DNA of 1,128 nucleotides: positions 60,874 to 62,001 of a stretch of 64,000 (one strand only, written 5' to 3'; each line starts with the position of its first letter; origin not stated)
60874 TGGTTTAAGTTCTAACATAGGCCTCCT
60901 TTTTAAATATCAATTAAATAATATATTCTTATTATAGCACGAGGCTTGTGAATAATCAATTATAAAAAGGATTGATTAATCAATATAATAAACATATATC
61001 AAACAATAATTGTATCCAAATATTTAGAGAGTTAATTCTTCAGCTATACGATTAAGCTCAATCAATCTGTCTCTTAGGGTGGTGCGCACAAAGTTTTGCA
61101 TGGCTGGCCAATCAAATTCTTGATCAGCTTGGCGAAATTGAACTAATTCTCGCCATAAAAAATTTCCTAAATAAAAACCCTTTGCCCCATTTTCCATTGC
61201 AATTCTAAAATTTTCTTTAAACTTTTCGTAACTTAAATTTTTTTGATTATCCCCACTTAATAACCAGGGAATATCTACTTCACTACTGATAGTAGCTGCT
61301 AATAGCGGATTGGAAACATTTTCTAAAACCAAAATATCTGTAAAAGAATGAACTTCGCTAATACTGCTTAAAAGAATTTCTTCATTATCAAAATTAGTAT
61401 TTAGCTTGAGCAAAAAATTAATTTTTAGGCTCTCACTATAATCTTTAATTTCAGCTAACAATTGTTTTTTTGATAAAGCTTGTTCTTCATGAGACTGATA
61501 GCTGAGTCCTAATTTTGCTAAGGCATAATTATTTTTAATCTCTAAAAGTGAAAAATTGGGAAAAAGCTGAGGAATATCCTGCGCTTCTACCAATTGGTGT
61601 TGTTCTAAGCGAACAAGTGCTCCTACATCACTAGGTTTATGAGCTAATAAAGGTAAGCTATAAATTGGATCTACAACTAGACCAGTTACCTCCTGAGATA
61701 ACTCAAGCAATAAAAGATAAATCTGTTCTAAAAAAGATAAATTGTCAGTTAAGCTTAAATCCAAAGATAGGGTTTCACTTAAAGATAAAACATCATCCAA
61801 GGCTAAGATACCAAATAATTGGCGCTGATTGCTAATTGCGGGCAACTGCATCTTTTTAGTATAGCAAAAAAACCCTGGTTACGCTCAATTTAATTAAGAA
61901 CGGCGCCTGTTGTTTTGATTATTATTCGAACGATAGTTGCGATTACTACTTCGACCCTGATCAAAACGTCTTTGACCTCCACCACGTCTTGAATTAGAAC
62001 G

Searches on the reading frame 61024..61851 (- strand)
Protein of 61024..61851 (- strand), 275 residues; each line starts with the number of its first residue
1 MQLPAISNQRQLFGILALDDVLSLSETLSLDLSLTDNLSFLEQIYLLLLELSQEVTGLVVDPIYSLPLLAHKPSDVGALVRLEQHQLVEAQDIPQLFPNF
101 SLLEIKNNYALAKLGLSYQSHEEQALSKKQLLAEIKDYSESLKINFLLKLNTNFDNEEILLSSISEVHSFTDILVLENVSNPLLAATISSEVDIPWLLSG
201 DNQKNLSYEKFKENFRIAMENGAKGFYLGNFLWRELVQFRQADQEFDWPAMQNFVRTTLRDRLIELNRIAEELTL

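Call 31: search_protein_families(library=pfam, proteins=[window:61024-61851:-], max_evalue=0.001)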
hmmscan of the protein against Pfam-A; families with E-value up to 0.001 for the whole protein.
window:61024-61851:- (275 aa): 0 families

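Call 39: find_encoding_contigs(protein=window:61024-61851:-, flank=10000, max_places=1)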
Protein window:61024-61851:- (275 aa): 7 contigs read that carry it; 1 place shown.
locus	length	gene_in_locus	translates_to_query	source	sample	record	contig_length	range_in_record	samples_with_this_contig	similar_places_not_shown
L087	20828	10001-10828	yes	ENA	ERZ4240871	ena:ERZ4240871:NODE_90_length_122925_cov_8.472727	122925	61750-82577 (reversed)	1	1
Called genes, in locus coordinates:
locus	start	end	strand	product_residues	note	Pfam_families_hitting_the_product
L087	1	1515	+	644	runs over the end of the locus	PF00012:HSP70, PF06723:MreB_Mbl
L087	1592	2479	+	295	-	PF00226:DnaJ, PF01556:DnaJ_C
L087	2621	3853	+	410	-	PF08529:NusA_N, PF13184:KH_NusA_1st, PF26594:KH_NusA_2nd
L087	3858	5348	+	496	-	PF00009:GTP_EFTU, PF00025:Arf, PF00071:Ras, PF01926:MMR_HSR1, PF02421:FeoB_N, PF10662:PduV-EutP (faint), PF22042:EF-G_D2, PF11987:IF-2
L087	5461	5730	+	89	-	PF00312:Ribosomal_S15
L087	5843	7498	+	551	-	-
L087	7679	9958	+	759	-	PF01138:RNase_PH, PF03725:RNase_PH_C (faint), PF03726:PNPase, PF01138:RNase_PH, PF00013:KH_1, PF00575:S1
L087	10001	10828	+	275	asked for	-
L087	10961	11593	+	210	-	PF00081:Sod_Fe_N, PF02777:Sod_Fe_C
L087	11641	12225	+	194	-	PF13482:RNase_H_2 (weak)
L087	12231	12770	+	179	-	PF00293:NUDIX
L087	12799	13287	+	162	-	PF00293:NUDIX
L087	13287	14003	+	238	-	PF02463:SMC_N, PF00005:ABC_tran, PF00004:AAA (faint), PF13304:AAA_21 (weak)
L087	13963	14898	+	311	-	PF01458:SUFBD_core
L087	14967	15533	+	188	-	PF01931:NTPase_I-T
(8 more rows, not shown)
